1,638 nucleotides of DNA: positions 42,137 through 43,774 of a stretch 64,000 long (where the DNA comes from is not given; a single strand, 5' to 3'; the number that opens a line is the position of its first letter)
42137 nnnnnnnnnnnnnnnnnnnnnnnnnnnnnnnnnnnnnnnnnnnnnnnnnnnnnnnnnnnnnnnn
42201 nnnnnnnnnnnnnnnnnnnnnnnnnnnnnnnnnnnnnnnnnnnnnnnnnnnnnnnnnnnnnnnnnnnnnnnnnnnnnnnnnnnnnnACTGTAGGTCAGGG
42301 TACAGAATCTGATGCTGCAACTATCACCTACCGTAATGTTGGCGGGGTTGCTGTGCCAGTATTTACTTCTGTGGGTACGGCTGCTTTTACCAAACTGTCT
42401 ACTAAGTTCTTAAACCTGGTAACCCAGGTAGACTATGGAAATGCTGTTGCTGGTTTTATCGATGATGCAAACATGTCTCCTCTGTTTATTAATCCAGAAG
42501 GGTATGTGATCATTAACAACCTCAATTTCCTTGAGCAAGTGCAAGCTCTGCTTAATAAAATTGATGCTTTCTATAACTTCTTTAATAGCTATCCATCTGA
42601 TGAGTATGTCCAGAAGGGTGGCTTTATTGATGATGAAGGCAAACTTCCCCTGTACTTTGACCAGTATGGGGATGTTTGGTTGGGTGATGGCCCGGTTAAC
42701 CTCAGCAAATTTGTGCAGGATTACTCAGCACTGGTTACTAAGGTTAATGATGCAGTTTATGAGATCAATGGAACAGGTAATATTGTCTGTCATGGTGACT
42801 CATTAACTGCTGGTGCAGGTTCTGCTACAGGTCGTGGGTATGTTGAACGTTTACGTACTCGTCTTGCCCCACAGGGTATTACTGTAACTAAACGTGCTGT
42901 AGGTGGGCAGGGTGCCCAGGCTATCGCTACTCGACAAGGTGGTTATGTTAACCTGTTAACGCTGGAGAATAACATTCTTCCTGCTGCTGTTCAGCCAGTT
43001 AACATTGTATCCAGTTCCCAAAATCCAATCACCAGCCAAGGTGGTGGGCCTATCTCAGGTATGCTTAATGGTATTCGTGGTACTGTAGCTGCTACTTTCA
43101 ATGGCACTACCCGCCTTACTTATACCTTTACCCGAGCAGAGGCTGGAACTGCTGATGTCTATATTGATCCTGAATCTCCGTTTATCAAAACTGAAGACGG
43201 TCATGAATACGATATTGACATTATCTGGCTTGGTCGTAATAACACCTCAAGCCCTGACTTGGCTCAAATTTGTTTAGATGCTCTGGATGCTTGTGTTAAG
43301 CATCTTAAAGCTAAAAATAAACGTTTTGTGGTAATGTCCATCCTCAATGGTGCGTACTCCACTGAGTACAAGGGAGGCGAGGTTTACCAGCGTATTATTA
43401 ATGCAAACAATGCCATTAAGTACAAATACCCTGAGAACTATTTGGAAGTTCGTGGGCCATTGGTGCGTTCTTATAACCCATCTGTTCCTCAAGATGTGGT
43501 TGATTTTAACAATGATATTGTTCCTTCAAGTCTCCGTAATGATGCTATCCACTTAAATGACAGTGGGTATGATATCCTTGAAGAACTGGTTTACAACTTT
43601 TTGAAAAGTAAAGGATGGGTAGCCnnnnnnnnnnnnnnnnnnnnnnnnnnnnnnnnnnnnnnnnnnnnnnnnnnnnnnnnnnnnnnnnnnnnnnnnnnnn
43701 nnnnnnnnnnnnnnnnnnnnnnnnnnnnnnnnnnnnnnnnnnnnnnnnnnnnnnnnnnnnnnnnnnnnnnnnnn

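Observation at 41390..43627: Tail fibre carrying a C-terminal SGNH/GDSL esterase domain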

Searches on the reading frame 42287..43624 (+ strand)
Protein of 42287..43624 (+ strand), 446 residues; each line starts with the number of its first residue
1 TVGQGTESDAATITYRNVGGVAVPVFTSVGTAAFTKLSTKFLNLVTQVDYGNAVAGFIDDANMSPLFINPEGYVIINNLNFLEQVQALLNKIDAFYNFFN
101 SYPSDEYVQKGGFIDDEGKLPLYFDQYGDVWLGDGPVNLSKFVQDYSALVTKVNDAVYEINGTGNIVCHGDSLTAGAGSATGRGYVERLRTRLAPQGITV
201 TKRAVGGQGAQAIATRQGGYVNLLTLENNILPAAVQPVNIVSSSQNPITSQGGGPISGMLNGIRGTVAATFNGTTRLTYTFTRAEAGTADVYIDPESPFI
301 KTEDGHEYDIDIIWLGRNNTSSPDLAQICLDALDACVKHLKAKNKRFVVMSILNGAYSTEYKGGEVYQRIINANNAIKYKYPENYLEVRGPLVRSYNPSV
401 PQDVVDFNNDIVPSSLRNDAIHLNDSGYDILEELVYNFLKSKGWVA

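Call 15: find_homologous_proteins(query=window:42287-43624:+, max_evalue=0.00001)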
Query window:42287-43624:+ (446 aa): 33 proteins with E <= 0.00001 among 8000 candidates.
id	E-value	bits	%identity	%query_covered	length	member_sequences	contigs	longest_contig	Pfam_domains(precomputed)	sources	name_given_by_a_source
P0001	3.8e-284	960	95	100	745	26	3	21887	-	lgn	-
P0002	2.5e-230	783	77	100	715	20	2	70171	PF13472.13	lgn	-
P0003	6.3e-229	778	76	100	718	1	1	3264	PF13472.13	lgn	-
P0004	2.1e-228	777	76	100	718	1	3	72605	PF13472.13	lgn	-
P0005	1.1e-227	774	76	100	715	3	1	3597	PF13472.13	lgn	-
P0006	1.7e-221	754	73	100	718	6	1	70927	PF13472.13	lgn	-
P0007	7.6e-218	742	73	100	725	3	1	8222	PF13472.13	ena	-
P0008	3.3e-183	628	50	100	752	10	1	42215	PF13472.13,PF03906.21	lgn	-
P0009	2.9e-181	621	63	100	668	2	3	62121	PF03160.21,PF13472.13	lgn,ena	-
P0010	1.6e-180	619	48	100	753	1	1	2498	PF13472.13,PF03906.21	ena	-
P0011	2.5e-180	618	55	90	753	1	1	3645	PF13472.13,PF03906.21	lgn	-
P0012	6.9e-103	363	47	92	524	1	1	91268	PF13472.13,PF00657.29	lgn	-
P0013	5.4e-102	360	48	88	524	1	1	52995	PF13472.13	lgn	-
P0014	3.8e-79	285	41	97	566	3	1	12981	PF13472.13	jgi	jgi:lysophospholipase L1-like esterase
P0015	5.6e-78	281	45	75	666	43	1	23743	PF13472.13,PF00657.29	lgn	-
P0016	1.8e-73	266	44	75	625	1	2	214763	PF13472.13,PF00657.29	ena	-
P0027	3.8e-19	87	33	63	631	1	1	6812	PF13385.14,PF18454.8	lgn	-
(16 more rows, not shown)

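Call 30: predict_structure(alignment_id=A2)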
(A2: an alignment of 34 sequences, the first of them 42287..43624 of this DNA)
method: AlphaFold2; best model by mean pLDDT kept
length: 446 residues; sequences in the alignment: 34
mean_pLDDT: 83.2   pTM: 0.68
mean pLDDT of the five models: 83.2, 81.8, 80.4, 80.1, 77.8
residues with pLDDT >= 90: 275; 70-90: 55; 50-70: 82; < 50: 34
segments of 3 or more residues with pLDDT < 50: 41-54, 58-64, 95-107
pLDDT, mean of each block of 10 residues (from residue 1): 69 69 72 64 37 47 52 56 58 47 47 66 68 63 75 84 95 95 95 97 95 95 97 97 93 94 97 94 97 97 95 95 97 97 94 96 97 97 95 96 97 97 97 97 89
secondary structure, 60 per line:
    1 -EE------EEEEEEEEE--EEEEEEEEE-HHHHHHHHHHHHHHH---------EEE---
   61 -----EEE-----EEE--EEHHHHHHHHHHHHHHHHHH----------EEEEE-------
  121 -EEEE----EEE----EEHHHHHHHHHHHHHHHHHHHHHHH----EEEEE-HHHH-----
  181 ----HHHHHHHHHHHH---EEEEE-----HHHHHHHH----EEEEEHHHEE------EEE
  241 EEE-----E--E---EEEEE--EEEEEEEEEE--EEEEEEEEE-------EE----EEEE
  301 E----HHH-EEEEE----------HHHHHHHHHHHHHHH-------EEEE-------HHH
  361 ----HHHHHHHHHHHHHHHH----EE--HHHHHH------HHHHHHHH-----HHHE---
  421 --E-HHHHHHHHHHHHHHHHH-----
elements in order: E10-18 E21-29 H31-45 E55-57 E66-68 E74-76 H81-98 E109-113 E122-125 E130-132 H139-161 E166-170 H172-175 H185-196 E200-204 H210-217 E222-226 E238-243 E256-260 E263-272 E275-283 E297-301 E310-314 H325-339 E347-350 H365-380 H389-394 H401-408 H425-441

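Call 33: fold_search(model_id=the predicted structure, library=pdb)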
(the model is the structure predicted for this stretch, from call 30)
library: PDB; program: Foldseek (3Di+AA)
matches with E <= 10: 696; with E <= 0.001: 46
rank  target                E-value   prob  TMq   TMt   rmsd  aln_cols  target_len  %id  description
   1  9hi6_A                2.0e-05  1.00  0.33  0.65   6.5       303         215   14  Structure of scaffold FI6-focused design_04 in complex with FI6-Fab (released 2025-12-03)
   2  1z8h_A                2.2e-05  1.00  0.33  0.68   7.3       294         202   14  CRYSTAL STRUCTURE OF a GDSL-like lipase (ALR1529) FROM NOSTOC SP. PCC 7120 AT 2.02 A RESOLUTION (released 2005-04-19)
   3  1vjg                  2.8e-05  1.00  0.33  0.68   7.3       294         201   14  Crystal structure of a gdsl-like lipase (alr1529) from nostoc sp. pcc 7120 at 2.01 A resolution (released 2004-03-16)
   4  1z8h_C                4.8e-05  1.00  0.33  0.69   6.4       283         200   13  CRYSTAL STRUCTURE OF a GDSL-like lipase (ALR1529) FROM NOSTOC SP. PCC 7120 AT 2.02 A RESOLUTION (released 2005-04-19)
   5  4iyj_A                5.1e-05  1.00  0.33  0.65   5.5       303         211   12  Crystal structure of a putative acylhydrolase (BACUNI_03406) from Bacteroides uniformis ATCC 8492 at 1.37 A resolution (released 2013-03-06)
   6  3p94_D                6.1e-05  1.00  0.32  0.67   4.7       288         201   12  Crystal structure of a GDSL-like Lipase (BDI_0976) from Parabacteroides distasonis ATCC 8503 at 1.93 A resolution (released 2010-11-03)
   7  1z8h_D                6.1e-05  1.00  0.34  0.70   6.1       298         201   14  CRYSTAL STRUCTURE OF a GDSL-like lipase (ALR1529) FROM NOSTOC SP. PCC 7120 AT 2.02 A RESOLUTION (released 2005-04-19)
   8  8ik1_B                6.1e-05  1.00  0.31  0.60   6.1       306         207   15  EstL5 in complex of PMSF (released 2023-03-29)
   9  9hi5_C                6.8e-05  1.00  0.32  0.66   5.7       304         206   13  Structure of scaffold FI6-focused design_02 (released 2025-12-03)
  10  4iyj_B                9.1e-05  1.00  0.32  0.64   5.7       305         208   12  Crystal structure of a putative acylhydrolase (BACUNI_03406) from Bacteroides uniformis ATCC 8492 at 1.37 A resolution (released 2013-03-06)
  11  9hi5_B                9.1e-05  1.00  0.32  0.63   5.8       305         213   13  Structure of scaffold FI6-focused design_02 (released 2025-12-03)
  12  3p94_C                9.7e-05  1.00  0.33  0.69   9.3       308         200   12  Crystal structure of a GDSL-like Lipase (BDI_0976) from Parabacteroides distasonis ATCC 8503 at 1.93 A resolution (released 2010-11-03)
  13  9hi5_D                9.7e-05  1.00  0.32  0.65   5.3       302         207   12  Structure of scaffold FI6-focused design_02 (released 2025-12-03)
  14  2hsj_A                1.4e-04  1.00  0.30  0.60  16.9       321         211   13  The structure of a putative platelet activating factor from Streptococcus pneumonia. (released 2006-09-19)
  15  8ik1_A                1.6e-04  1.00  0.30  0.60   6.5       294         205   15  EstL5 in complex of PMSF (released 2023-03-29)
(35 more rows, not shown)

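Call 34: search_protein_families(library=pfam, proteins=[P0027], max_evalue=1)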
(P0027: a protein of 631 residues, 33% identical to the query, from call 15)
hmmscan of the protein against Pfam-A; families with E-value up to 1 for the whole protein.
P0027 (631 aa): 4 families
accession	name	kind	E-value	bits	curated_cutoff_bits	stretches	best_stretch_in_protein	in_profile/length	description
PF18454.7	Mtd_N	-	3.9e-12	46.3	26.3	1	5-42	1-36/37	Major tropism determinant N-terminal domain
PF13385.13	Laminin_G_3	-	7.5e-07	29.8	27.6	1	486-614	8-150/151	Concanavalin A-like lectin/glucanases superfamily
PF13472.12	Lipase_GDSL_2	-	0.00036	21.5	32.9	1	130-177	1-56/178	GDSL-like Lipase/Acylhydrolase family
PF00657.28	Lipase_GDSL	-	0.02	15.5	23.6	0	355-393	174-205/208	GDSL-like Lipase/Acylhydrolase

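Call 36: find_encoding_contigs(protein=P0002, flank=6000, max_places=2)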
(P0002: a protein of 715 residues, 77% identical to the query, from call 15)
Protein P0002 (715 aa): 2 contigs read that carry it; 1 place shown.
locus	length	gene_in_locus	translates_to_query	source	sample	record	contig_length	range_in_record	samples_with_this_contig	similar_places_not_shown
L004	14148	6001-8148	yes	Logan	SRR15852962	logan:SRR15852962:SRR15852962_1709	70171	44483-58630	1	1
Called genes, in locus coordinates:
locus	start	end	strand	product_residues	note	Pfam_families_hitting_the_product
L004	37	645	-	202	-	-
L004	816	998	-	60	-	-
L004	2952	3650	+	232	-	-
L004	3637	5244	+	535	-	PF17289:Terminase_6C (weak)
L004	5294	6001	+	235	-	-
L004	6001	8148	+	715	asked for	PF13472:Lipase_GDSL_2 (faint)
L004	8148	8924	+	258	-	-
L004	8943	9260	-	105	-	PF24886:DUF7740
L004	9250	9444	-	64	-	-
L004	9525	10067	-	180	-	PF03245:Phage_lysis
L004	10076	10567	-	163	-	PF00959:Phage_lysozyme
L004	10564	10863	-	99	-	PF05449:Phage_holin_3_7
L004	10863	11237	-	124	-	PF16931:Phage_holin_8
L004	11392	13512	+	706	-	PF23899:SU10_portal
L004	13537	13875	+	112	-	-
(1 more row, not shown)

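Call 37: find_encoding_contigs(protein=P0012, flank=6000, max_places=2)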
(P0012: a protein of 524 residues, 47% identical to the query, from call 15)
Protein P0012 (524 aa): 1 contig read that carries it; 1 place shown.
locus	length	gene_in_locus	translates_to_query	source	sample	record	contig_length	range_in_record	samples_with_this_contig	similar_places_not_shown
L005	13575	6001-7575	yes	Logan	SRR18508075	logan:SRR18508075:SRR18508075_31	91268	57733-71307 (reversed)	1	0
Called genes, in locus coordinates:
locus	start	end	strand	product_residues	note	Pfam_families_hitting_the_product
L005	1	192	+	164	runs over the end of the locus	PF05926:Phage_GPL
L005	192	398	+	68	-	PF05489:Phage_tail_X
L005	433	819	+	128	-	PF16931:Phage_holin_8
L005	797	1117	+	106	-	PF05449:Phage_holin_3_7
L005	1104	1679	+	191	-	PF11860:Muramidase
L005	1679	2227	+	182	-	PF10828:DUF2570 (weak)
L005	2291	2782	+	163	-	PF06891:P2_Phage_GpR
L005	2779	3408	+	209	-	PF05069:Phage_tail_S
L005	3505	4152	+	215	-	PF04717:Phage_base_V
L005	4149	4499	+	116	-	PF04965:GPW_gp25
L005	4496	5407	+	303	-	PF26776:Baseplate_J_N, PF26078:Baseplate_J_M, PF26079:Baseplate_J_C (weak)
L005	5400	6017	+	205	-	PF09684:Tail_P2_I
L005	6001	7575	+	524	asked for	PF00657:Lipase_GDSL (weak), PF13472:Lipase_GDSL_2 (faint)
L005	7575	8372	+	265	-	-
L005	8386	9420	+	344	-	PF12571:Phage_tail_fib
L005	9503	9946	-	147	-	PF06995:Phage_P2_GpU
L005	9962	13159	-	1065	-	PF10145:PhageMin_Tail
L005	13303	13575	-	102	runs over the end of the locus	PF10109:Phage_TAC_7 (weak)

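Call 57: find_encoding_contigs(protein=P0016, flank=6000, max_places=1)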
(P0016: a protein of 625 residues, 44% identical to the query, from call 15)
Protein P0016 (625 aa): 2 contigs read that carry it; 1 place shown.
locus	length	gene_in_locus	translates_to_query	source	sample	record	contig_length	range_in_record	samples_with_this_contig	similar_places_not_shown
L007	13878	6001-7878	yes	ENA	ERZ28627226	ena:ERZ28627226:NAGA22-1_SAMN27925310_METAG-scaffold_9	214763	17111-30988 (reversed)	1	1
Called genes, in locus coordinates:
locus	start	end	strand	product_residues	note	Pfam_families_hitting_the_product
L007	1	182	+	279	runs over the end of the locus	PF21821:Dit_like (weak)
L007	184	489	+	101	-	PF22479:Pam3_gp18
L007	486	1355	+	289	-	PF22759:E217_GP41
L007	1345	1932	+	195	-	-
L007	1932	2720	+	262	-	-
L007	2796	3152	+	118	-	PF10934:Sheath_initiator (weak)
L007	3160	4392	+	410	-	PF04865:Baseplate_J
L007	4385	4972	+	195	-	PF11041:Phage_Wedge1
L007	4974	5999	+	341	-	-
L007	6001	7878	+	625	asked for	PF13472:Lipase_GDSL_2 (faint), PF00657:Lipase_GDSL (weak)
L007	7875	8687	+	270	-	-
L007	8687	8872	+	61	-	-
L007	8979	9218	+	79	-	-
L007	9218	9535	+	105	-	-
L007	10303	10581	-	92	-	-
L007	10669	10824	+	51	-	-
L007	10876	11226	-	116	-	PF06993:DUF1304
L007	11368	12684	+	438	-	PF00285:Citrate_synt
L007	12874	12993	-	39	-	-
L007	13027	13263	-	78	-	PF27475:YnaE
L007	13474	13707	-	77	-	PF27475:YnaE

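Call 84: search_solved_structures(query=A2, max_evalue=1)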
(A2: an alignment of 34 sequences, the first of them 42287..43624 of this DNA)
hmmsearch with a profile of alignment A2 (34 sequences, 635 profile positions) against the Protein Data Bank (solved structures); distinct sequences matched with E-value up to 1: 37.
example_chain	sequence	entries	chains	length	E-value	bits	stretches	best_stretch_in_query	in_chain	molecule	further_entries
9sij_A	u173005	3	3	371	4.2e-31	111.5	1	254-507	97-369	Tail spike protein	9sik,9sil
9sim_A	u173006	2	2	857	2.7e-30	108.9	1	254-507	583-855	Tail spike protein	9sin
9otv_A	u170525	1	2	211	4.4e-06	28.9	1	234-276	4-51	Lysophospholipase L1-like esterase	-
8ik1_A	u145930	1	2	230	0.00018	23.6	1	221-275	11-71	GDSL family lipase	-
7c23_A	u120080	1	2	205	0.00033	22.7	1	233-277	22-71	Carboxylesterase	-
7c2a_A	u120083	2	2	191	0.00057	21.9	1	232-277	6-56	SGNH-hydrolase family esterase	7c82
7c29_A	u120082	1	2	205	0.00057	21.9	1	233-277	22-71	Carboxylesterase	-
7c2c_A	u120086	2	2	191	0.00062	21.8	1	232-277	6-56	SGNH-hydrolase family esterase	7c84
6hfz_A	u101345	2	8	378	0.012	17.6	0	482-534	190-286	GDSL-like protein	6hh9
7e16_A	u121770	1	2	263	0.015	17.2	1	212-275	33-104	GDSL-family esterase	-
4rsh_A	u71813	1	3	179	0.017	17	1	229-281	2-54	Lipolytic protein G-D-S-L family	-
9hi6_A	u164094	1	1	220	0.039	15.8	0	477-503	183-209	FI6-focused design_04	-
4rw0_A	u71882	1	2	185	0.052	15.4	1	231-269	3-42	Lipolytic protein G-D-S-L family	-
26vk_A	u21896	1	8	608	0.079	14.8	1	316-369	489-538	Dihydroxyacetone kinase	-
4iyj_A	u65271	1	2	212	0.099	14.5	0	394-503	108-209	GDSL-like protein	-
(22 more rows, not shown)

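Call 93: search_protein_families(library=pfam, proteins=[L005:7575-8369:+, L007:7875-8684:+], max_evalue=1)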
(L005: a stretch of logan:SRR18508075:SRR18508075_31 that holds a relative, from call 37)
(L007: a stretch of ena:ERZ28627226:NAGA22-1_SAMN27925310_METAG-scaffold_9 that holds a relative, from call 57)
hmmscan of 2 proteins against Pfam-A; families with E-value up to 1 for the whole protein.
L005:7575-8369:+ (265 aa): 1 family
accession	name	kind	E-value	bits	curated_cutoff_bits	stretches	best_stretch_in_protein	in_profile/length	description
PF13385.13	Laminin_G_3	-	0.0016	19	27.6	1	130-237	34-139/151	Concanavalin A-like lectin/glucanases superfamily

L007:7875-8684:+ (270 aa): 0 families

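Call 94: search_protein_families(library=phrogs, proteins=[L005:7575-8369:+, L007:7875-8684:+], max_evalue=0.001)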
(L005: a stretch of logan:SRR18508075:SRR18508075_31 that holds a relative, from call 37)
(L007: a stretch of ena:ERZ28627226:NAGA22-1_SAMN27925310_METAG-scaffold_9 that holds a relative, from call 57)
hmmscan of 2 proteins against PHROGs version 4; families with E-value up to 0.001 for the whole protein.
L005:7575-8369:+ (265 aa): 1 family
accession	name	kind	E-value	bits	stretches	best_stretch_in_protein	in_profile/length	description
phrog_19357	-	unknown function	3.5e-08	34.3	1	17-261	18-264/266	-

L007:7875-8684:+ (270 aa): 1 family
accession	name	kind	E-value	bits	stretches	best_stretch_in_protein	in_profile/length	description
phrog_19357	-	unknown function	6.8e-17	62.9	1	21-266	18-262/266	-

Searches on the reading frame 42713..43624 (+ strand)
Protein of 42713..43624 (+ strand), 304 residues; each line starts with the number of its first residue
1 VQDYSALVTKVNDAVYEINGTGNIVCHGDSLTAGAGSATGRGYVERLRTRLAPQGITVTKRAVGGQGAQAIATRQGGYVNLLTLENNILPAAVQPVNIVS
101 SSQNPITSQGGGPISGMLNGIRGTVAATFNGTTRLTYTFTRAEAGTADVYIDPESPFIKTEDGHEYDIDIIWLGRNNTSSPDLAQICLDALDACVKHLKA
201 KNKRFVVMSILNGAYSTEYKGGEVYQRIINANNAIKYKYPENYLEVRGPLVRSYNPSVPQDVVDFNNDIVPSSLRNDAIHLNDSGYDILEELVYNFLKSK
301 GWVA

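Call 41: search_protein_representatives(protein=window:42713-43624:+)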
Query: 304 residues. Proteins with E-value up to 0.001 (for the whole library): 3259; up to 1e-10: 1725; up to 1e-30: 139. The best 150 are listed.
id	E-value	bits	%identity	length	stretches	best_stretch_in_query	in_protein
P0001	2.2e-191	650.9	95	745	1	2-304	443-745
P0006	9.7e-158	540.4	78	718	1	2-303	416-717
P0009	9.2e-142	488.0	75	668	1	14-303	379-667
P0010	7.8e-118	409.5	65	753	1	17-303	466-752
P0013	3.7e-81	289.1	52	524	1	16-303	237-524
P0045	1.5e-73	264.1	53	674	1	8-302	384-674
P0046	3.6e-73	262.9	50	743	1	12-302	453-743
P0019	5.4e-67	242.6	51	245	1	63-302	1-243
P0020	2.5e-65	237.1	49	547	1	18-302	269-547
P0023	6.4e-65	235.8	49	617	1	18-302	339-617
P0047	1.0e-60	221.9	46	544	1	25-302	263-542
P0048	1.7e-57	211.4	49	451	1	21-303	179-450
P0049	2.2e-57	211.0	47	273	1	33-289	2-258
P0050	9.3e-55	202.4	45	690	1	19-302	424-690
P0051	2.8e-51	191.0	44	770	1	23-303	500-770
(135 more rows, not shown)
